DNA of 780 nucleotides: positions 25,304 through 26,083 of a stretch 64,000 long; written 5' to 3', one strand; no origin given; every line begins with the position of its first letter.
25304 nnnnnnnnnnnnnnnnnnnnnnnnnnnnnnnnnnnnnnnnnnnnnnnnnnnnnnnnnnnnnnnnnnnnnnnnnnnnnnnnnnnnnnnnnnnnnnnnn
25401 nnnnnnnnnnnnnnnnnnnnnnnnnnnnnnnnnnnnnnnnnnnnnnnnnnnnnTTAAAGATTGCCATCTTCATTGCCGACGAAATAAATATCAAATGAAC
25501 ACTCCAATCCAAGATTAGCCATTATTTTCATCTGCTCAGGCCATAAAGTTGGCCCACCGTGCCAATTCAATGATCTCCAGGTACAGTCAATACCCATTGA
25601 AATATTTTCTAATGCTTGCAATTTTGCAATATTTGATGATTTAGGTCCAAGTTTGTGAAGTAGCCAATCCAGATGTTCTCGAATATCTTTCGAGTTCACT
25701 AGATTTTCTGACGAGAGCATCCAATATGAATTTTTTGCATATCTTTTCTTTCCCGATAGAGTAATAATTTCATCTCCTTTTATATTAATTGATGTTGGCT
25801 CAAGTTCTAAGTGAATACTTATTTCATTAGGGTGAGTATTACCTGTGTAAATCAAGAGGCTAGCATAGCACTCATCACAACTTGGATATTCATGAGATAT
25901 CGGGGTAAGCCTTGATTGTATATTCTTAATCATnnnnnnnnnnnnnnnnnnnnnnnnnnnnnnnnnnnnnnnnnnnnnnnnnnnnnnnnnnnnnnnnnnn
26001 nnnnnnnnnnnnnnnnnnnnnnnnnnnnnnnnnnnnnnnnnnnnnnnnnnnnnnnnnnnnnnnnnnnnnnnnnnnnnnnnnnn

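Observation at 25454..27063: PAAR-like (DUF4150-type) effector with an unassigned C-terminal toxin domain and a cytoplasmic immunity candidate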

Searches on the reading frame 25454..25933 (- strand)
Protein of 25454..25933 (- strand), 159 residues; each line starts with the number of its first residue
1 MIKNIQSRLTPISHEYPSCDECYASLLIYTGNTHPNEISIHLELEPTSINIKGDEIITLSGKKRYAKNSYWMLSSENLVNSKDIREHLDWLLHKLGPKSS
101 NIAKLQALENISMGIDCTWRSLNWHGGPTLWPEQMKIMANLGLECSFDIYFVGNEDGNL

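Call 5: search_protein_families(proteins=[window:25454-25933:-], library=ncbifam, max_evalue=0.01)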
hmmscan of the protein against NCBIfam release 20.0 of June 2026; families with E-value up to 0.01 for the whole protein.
window:25454-25933:- (159 aa): 0 families

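Call 7: profile_search(protein=window:25454-25933:-)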
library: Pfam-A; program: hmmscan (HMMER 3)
A. the first sequence (159 residues): domains with independent E <= 10: 2; with E <= 0.001: 1
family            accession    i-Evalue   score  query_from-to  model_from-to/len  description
DUF4279           PF14106.11    2.1e-18    67.1      32-147         4-116/116  Domain of unknown function (DUF4279)
GP4               PF03010.19       0.14    12.5       9-66         64-119/152  GP4

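Call 10: search_protein_families(proteins=[window:25454-25933:-], library=padloc, max_evalue=1)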
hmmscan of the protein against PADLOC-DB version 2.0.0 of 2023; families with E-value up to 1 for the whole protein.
window:25454-25933:- (159 aa): 1 family
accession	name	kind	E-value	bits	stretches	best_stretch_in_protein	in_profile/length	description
PDLC01890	CARF4--CARF_PDDEXK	-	0.031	11.7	1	45-103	124-182/366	-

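Call 58: find_homologous_proteins(query=window:25454-25933:-, max_evalue=0.001)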
Query window:25454-25933:- (159 aa): 117 proteins with E <= 0.001 among 125 candidates.
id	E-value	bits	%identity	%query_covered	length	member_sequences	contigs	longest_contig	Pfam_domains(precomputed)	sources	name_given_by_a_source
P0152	1.1e-103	362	99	100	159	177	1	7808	PF14106.13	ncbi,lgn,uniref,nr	ncbi:DUF4279 domain-containing protein [Escherichia coli]|uniref:DUF4279 domain-containing protein n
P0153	5.9e-84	298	86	98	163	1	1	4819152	PF14106.13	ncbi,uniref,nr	ncbi:DUF4279 domain-containing protein [Escherichia albertii]|uniref:DUF4279 domain-containing prote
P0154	1.3e-62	229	68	94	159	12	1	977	PF14106.13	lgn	-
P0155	7.6e-58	213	61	96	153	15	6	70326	PF14106.13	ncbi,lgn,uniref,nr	ncbi:DUF4279 domain-containing protein [Xenorhabdus bovienii]|uniref:DUF4279 domain-containing prote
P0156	5.1e-56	207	59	96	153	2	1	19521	PF14106.13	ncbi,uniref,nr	ncbi:DUF4279 domain-containing protein [Xenorhabdus lircayensis]|uniref:DUF4279 domain-containing pr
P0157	7.2e-53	197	59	96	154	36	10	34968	PF14106.13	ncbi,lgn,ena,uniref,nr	ncbi:DUF4279 domain-containing protein [Frischella sp. Ac48]|uniref:DUF4279 domain-containing protei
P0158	2.6e-51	192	58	96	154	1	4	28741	PF14106.13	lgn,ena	-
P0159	2.0e-50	189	57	94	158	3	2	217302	PF14106.13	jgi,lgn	jgi:hypothetical protein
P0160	1.5e-49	186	56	97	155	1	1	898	PF14106.13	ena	-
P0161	5.4e-49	184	50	97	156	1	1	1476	PF14106.13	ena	-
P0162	1.6e-48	183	53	93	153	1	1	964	PF14106.13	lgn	-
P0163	2.6e-47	179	52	91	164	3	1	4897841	PF14106.13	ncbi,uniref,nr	ncbi:DUF4279 domain-containing protein [Lelliottia sp. JS-SCA-14]|uniref:DUF4279 domain-containing p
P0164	2.7e-47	179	57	96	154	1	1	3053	PF14106.13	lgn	-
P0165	5.4e-46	174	54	91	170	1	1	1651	PF14106.13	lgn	-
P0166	1.4e-45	173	56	96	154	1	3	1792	PF14106.13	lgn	-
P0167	4.7e-45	171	51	95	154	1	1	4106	PF14106.13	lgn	-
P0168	5.0e-45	171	53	97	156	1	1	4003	PF14106.13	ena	-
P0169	6.5e-45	171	51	97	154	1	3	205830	PF14106.13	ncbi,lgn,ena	-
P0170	7.2e-45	171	50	96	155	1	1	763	PF14106.13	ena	-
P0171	9.9e-45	170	56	93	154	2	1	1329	PF14106.13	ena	-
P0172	1.6e-44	170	50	94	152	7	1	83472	PF14106.13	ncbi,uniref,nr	ncbi:DUF4279 domain-containing protein [Achromobacter mucicolens]|uniref:DUF4279 domain-containing p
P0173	2.2e-44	169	53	96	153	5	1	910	PF14106.13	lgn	-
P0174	3.8e-44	168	49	97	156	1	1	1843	PF14106.13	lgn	-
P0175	6.9e-44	168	53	94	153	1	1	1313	PF14106.13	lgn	-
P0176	8.6e-44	167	48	96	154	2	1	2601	PF14106.13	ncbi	-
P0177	1.3e-43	167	48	97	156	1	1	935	PF14106.13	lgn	-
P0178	1.4e-43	167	49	96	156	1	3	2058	PF14106.13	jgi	jgi:hypothetical protein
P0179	1.6e-43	166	51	95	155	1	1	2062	PF14106.13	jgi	jgi:hypothetical protein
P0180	1.8e-43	166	51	96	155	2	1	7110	PF14106.13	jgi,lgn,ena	-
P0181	2.9e-43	166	48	97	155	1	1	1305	PF14106.13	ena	-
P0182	6.2e-43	165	49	94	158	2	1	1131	PF14106.13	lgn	-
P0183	7.1e-43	164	48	97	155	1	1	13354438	PF14106.13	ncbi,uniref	ncbi:DUF4279 domain-containing protein [Sorangium sp. So ce1000]|uniref:DUF4279 domain-containing pr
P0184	7.7e-43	164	52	94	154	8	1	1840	PF14106.13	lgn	-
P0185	1.1e-42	164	53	92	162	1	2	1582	PF14106.13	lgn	-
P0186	2.2e-42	163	47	99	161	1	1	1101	PF14106.13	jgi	jgi:hypothetical protein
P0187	2.2e-42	163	47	97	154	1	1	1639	PF14106.13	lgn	-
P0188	4.6e-42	162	48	93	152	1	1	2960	PF14106.13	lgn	-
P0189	1.4e-41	160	46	95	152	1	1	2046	PF14106.13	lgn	-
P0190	3.3e-41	159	48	97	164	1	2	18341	PF14106.13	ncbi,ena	-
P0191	3.9e-41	159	43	95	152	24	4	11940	PF14106.13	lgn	-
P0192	4.0e-41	159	46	97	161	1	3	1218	PF14106.13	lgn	-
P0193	1.1e-40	157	50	95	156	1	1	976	PF14106.13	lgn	-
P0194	2.8e-40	156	49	97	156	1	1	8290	PF14106.13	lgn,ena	-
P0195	2.9e-40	156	45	94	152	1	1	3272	PF14106.13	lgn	-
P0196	5.0e-40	155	44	97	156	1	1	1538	PF14106.13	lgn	-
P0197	7.1e-40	155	49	97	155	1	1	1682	PF14106.13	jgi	jgi:hypothetical protein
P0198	8.2e-40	154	48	97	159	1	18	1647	PF14106.13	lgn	-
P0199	3.8e-39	152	47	97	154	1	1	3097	PF14106.13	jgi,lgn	jgi:hypothetical protein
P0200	1.0e-38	151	45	96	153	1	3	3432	PF14106.13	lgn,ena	-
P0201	1.5e-38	150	49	92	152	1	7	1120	PF14106.13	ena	-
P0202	1.6e-38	150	46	97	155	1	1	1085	PF14106.13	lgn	-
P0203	1.8e-38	150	47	94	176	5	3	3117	PF14106.13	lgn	-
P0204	2.2e-38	150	45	97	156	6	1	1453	PF14106.13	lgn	-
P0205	4.2e-38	149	45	97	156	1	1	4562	PF14106.13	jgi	jgi:Domain of unknown function (DUF4279)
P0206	7.4e-38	148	46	95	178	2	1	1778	PF14106.13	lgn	-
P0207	9.5e-38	148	44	92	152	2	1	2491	PF14106.13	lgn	-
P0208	9.8e-38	148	45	96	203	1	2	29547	PF14106.13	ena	-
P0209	1.0e-37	148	43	95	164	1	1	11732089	PF14106.13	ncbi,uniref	ncbi:DUF4279 domain-containing protein [Sorangium sp. So ce119]|uniref:DUF4279 domain-containing pro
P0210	1.7e-37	147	50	92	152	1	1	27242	PF14106.13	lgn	-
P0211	2.4e-37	146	44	92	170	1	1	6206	PF14106.13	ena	-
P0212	2.9e-37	146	44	98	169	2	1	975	PF14106.13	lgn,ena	-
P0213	5.0e-37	145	46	92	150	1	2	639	PF14106.13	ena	-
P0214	5.7e-37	145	44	95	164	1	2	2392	PF14106.13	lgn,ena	-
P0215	5.8e-37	145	46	96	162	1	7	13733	PF14106.13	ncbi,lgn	-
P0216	6.3e-37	145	50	94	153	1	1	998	PF14106.13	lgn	-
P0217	1.1e-36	144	44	97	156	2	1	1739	PF14106.13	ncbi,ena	-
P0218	1.2e-36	144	46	95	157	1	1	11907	PF14106.13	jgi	jgi:hypothetical protein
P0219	4.2e-36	142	47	95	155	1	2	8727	PF14106.13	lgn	-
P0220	4.5e-36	142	48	97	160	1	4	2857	PF14106.13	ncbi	-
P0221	4.7e-36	142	48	93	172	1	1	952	PF14106.13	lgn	-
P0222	1.1e-35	141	48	92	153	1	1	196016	PF14106.13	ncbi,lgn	-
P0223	1.4e-35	141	48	95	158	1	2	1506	PF14106.13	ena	-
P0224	2.0e-35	140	47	94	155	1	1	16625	PF14106.13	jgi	jgi:hypothetical protein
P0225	3.7e-35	139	69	53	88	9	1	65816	PF14106.13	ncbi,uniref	ncbi:DUF4279 domain-containing protein [Xenorhabdus bovienii]|uniref:DUF4279 domain-containing prote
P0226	4.0e-35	139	43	96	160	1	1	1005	PF14106.13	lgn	-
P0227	6.2e-35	138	99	42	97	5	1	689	PF14106.13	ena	-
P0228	6.3e-35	138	44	97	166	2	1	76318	PF14106.13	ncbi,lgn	ncbi:MAG: DUF4279 domain-containing protein [Myxococcota bacterium]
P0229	7.7e-35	138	53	75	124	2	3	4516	PF14106.13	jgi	jgi:Domain of unknown function (DUF4279)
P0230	2.2e-34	137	44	98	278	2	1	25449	PF14106.13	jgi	-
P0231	2.7e-34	136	49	79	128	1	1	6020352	PF14106.13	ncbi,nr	ncbi:uncharacterized protein DUF4279 [Achromobacter sp. SLBN-14]|nr:uncharacterized protein DUF4279 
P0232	4.6e-34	136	48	100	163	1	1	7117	PF14106.13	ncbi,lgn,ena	-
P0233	6.4e-34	135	45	95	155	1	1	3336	PF14106.13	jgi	jgi:hypothetical protein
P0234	1.1e-33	134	46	94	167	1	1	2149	PF14106.13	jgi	jgi:hypothetical protein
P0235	1.1e-33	134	44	96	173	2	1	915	PF14106.13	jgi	jgi:hypothetical protein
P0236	1.2e-33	134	42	96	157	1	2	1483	PF14106.13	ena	-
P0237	2.4e-33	133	44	97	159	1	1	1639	PF14106.13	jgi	-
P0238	1.5e-32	131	44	95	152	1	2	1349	PF14106.13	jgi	-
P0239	7.5e-32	128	43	97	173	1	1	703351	PF14106.13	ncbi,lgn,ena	-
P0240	9.4e-32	128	45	96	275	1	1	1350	PF14106.13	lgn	-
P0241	9.8e-32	128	44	92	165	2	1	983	PF14106.13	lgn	-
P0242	9.9e-32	128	48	97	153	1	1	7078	PF14106.13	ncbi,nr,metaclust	ncbi:MAG: hypothetical protein A2144_11685 [Chloroflexi bacterium RBG_16_50_9]|nr:MAG: hypothetical 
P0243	1.0e-31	128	45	91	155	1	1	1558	PF14106.13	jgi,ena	-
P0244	1.4e-31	128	43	96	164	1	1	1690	PF14106.13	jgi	jgi:hypothetical protein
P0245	9.8e-31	125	42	94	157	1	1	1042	PF14106.13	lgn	-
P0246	2.9e-30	123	40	96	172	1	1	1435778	PF14106.13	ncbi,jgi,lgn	ncbi:MAG TPA: DUF4279 domain-containing protein [Candidatus Sulfotelmatobacter sp.]|jgi:hypothetical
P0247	1.7e-29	121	38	96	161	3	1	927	PF14106.13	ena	-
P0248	2.2e-29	120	41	96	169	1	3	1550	PF14106.13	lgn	-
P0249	2.8e-29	120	45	92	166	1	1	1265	PF14106.13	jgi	jgi:hypothetical protein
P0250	3.1e-29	120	45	96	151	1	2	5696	PF14106.13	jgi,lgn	-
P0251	1.6e-28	118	42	97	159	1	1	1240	PF14106.13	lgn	-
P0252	2.0e-28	117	50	76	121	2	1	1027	PF14106.13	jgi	jgi:hypothetical protein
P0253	5.7e-28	116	37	96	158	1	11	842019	PF14106.13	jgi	jgi:hypothetical protein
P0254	7.3e-28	115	43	94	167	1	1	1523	PF14106.13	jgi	jgi:hypothetical protein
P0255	8.3e-28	115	42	97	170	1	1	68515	PF14106.13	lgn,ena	-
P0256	1.1e-27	115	40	97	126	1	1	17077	PF14106.13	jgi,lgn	-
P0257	2.6e-27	114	46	75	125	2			PF14106.13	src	-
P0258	3.5e-27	113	47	89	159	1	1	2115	PF14106.13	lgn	-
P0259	2.4e-26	111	41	92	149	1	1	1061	PF14106.13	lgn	-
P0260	2.5e-26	111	41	99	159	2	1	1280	PF14106.13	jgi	jgi:hypothetical protein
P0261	6.9e-26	109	56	54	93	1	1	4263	PF14106.13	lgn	-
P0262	9.0e-26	109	41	96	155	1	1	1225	PF14106.13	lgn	-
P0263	3.7e-25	107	40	94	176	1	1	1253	PF14106.13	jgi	jgi:hypothetical protein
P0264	5.9e-25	106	40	97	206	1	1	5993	PF14106.13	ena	-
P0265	7.7e-25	106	35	94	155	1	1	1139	PF14106.13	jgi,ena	-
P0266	3.2e-24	104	39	94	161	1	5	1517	PF14106.13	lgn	-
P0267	5.3e-24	103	52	57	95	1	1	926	PF14106.13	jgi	jgi:hypothetical protein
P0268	3.3e-23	100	41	82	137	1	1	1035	PF14106.13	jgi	jgi:hypothetical protein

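Call 59: find_encoding_contigs(protein=P0183, flank=6000, max_places=1)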
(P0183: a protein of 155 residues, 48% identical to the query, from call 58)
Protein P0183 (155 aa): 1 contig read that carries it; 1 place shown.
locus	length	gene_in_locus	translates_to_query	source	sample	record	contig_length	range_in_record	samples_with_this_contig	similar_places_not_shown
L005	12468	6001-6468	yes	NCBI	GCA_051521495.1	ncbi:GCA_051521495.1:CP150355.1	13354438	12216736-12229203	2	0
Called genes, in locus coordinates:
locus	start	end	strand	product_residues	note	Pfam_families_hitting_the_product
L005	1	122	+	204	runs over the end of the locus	-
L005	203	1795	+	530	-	-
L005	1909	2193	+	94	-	-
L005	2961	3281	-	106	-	PF01548:DEDD_Tnp_IS110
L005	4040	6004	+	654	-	PF25023:TEN_YD-shell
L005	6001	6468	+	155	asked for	PF14106:DUF4279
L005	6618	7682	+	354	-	-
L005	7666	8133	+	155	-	-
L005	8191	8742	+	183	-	-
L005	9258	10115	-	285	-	PF02517:Rce1-like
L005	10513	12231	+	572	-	PF00672:HAMP (weak), PF00512:HisKA, PF02518:HATPase_c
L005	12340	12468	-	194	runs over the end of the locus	PF05685:Uma2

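Call 60: find_encoding_contigs(protein=P0172, flank=6000, max_places=1)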
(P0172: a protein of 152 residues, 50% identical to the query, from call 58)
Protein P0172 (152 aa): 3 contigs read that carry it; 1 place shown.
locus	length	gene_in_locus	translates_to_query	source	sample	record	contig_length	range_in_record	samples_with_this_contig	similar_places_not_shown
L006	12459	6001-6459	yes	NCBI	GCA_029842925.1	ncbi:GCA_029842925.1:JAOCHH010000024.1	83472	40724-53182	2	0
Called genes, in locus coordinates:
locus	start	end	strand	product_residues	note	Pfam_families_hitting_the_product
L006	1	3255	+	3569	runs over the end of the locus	PF05860:TPS, PF13332:Fil_haemagg_2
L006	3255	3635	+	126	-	-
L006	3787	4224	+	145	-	-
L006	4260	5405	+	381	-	PF13332:Fil_haemagg_2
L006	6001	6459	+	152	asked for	PF14106:DUF4279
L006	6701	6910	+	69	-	-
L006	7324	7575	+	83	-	-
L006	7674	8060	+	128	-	-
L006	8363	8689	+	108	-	-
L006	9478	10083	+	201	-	-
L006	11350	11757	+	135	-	PF26541:MafI2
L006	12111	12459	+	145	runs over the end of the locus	PF18228:CdiI_N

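Call 61: find_encoding_contigs(protein=P0246, flank=6000, max_places=1)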
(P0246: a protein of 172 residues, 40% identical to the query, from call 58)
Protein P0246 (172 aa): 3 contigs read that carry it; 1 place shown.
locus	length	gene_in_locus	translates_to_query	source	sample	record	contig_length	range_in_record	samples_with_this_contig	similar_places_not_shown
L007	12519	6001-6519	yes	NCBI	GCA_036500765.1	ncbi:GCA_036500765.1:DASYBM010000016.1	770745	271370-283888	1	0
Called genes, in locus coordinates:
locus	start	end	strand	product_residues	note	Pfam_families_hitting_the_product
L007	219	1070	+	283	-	PF00174:Oxidored_molyb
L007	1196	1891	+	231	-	PF01292:Ni_hydr_CYTB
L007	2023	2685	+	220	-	PF04542:Sigma70_r2, PF08281:Sigma70_r4_2, PF04545:Sigma70_r4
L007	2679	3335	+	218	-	PF13490:zf-HC2 (faint)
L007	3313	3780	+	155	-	PF09346:SMI1_KNR4 (faint)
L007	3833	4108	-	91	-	-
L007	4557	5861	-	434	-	PF00675:Peptidase_M16, PF05193:Peptidase_M16_C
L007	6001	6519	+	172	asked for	PF14106:DUF4279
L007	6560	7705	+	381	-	PF21016:RlmN_N, PF04055:Radical_SAM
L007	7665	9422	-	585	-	PF00512:HisKA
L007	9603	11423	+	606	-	PF07730:HisKA_3, PF02518:HATPase_c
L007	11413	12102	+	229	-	PF00072:Response_reg, PF00196:GerE, PF08281:Sigma70_r4_2 (weak)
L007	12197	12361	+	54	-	-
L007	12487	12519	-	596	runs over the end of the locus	PF01435:Peptidase_M48 (weak)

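Call 62: find_encoding_contigs(protein=P0253, flank=6000, max_places=1)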
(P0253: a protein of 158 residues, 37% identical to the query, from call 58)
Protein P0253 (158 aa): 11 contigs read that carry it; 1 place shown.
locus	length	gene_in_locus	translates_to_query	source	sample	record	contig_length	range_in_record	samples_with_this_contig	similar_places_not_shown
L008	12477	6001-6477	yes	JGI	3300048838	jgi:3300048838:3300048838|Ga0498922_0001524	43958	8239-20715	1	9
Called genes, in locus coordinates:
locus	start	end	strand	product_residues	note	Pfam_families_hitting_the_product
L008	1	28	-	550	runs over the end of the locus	-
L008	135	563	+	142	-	PF04134:DCC1-like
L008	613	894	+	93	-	-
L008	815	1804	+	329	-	-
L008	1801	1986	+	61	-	-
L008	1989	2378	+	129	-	-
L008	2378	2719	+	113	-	-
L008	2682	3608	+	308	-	PF07591:PT-HINT (weak)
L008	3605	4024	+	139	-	PF25297:DUF7878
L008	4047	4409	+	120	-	-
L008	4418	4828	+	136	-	-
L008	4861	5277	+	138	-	-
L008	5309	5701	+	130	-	-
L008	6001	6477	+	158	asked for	PF14106:DUF4279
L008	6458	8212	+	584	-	-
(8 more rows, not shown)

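Call 66: search_dna_similar(query=window:25454-25933:-, collection=plasmids, mode=protein, max_evalue=0.01, max_rows=40)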
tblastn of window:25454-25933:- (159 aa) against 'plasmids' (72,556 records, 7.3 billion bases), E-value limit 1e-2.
Records with a match: 5; places in all: 5; records where one place covers at least 80% of the query: 4.
Best place of each record, by identity: >=99% 1; <60% 4.
By first word of the organism name: Cronobacter 4; Escherichia 1.
By predicted mobility (MOB-suite, as given by PLSDB): non-mobilizable 5.
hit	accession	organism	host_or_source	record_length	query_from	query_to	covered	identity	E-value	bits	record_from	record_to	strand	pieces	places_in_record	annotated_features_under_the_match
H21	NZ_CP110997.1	Escherichia coli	Homo sapiens,urine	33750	1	159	100%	100.0%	3e-102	327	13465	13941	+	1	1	DUF4279 domain-containing protein | PAAR-like domain-containing protein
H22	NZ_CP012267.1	Cronobacter dublinensis subsp. dublinensis LMG 23823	milk powder production facility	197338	10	151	89%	26.4%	1e-4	48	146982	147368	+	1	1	DUF4279 domain-containing protein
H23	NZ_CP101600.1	Cronobacter dublinensis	Cereal-based food (noodle) for infant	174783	10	151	89%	26.4%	2e-4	47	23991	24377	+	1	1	DUF4279 domain-containing protein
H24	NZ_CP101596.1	Cronobacter dublinensis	Cereal-based food (noodle) for infant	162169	10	151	89%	26.4%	3e-4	47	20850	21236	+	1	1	DUF4279 domain-containing protein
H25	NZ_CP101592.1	Cronobacter dublinensis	Cereal-based food (noodle) for infant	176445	35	151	74%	29.4%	4e-4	47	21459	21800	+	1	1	DUF4279 domain-containing protein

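Call 68: get_annotated_region(hit=H22, flank=7000)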
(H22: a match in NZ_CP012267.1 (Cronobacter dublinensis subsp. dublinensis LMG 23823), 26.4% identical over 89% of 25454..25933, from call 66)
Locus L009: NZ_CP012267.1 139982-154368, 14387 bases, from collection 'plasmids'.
description: Cronobacter dublinensis subsp. dublinensis LMG 23823 plasmid pCDU1, complete sequence
organism: Cronobacter dublinensis subsp. dublinensis LMG 23823 (NCBI taxid 1159554)
taxonomy: Bacteria; Pseudomonadota; Gammaproteobacteria; Enterobacterales; Enterobacteriaceae; Cronobacter; Cronobacter dublinensis; Cronobacter dublinensis subsp. dublinensis LMG 23823
host: -; source: milk powder production facility; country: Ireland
typing (MOB-suite, as given by PLSDB): non-mobilizable; replicon IncFIB,rep_cluster_574
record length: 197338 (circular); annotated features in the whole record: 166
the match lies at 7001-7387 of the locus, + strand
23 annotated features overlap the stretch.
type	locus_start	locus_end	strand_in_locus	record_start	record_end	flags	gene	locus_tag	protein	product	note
CDS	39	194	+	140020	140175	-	-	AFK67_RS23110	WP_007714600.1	hypothetical protein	-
CDS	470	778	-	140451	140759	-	-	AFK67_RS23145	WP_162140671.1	hypothetical protein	-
CDS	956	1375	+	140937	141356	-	-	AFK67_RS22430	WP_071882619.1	VENN motif pre-toxin domain-containing protein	-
CDS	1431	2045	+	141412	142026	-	-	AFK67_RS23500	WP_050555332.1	hypothetical protein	-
CDS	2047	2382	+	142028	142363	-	-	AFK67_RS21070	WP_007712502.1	hypothetical protein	-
CDS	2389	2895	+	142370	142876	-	-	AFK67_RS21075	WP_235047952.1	adhesin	-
CDS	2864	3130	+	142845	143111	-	-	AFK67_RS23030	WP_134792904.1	hypothetical protein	-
CDS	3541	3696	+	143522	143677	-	-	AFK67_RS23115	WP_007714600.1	hypothetical protein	-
CDS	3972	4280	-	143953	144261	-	-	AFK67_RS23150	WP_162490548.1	hypothetical protein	-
CDS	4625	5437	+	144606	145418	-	-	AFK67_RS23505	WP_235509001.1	hypothetical protein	-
CDS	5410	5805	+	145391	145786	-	-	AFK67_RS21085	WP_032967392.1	hypothetical protein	-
CDS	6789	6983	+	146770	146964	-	-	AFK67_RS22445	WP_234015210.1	polymorphic toxin type 33 domain-containing protein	-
CDS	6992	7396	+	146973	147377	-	-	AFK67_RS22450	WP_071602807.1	DUF4279 domain-containing protein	-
CDS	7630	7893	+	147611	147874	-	-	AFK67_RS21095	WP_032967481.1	MafI family immunity protein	-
CDS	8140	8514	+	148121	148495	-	-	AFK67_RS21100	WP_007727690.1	histidine phosphatase family protein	-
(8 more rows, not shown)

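Call 83: search_solved_structures(query=A4, max_evalue=10)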
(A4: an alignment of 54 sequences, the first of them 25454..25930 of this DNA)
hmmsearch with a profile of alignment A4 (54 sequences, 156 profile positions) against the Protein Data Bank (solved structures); distinct sequences matched with E-value up to 10: 3.
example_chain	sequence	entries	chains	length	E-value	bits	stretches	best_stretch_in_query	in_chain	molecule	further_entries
8ftx_A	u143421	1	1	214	0.46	13.6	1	51-109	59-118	Flagella biosynthesis chaperone FlgN, Flagellar FliJ protein fusion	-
5b3d_A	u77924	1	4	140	0.54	13.4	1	50-109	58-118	Flagella synthesis protein FlgN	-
8ezj_C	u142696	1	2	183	0.69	13.1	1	60-98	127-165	ADP-ribosylation factor-like protein 1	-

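Call 87: predict_structure(alignment_id=A4)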
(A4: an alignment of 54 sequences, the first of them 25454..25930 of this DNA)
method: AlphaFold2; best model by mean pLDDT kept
length: 158 residues; sequences in the alignment: 54
mean_pLDDT: 92.2   pTM: 0.85
mean pLDDT of the five models: 92.2, 91.3, 90.4, 90.4, 89.9
residues with pLDDT >= 90: 132; 70-90: 13; 50-70: 10; < 50: 3
segments of 3 or more residues with pLDDT < 50: none
pLDDT, mean of each block of 10 residues (from residue 1): 67 93 98 98 98 95 97 98 97 98 98 97 85 96 96 59
secondary structure, 60 per line:
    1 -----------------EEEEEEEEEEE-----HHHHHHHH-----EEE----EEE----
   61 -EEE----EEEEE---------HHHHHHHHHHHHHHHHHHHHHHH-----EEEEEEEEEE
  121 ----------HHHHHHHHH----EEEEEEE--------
elements in order: E18-28 H34-41 E47-49 E54-56 E62-64 E69-73 H83-105 E111-120 H131-139 E144-150
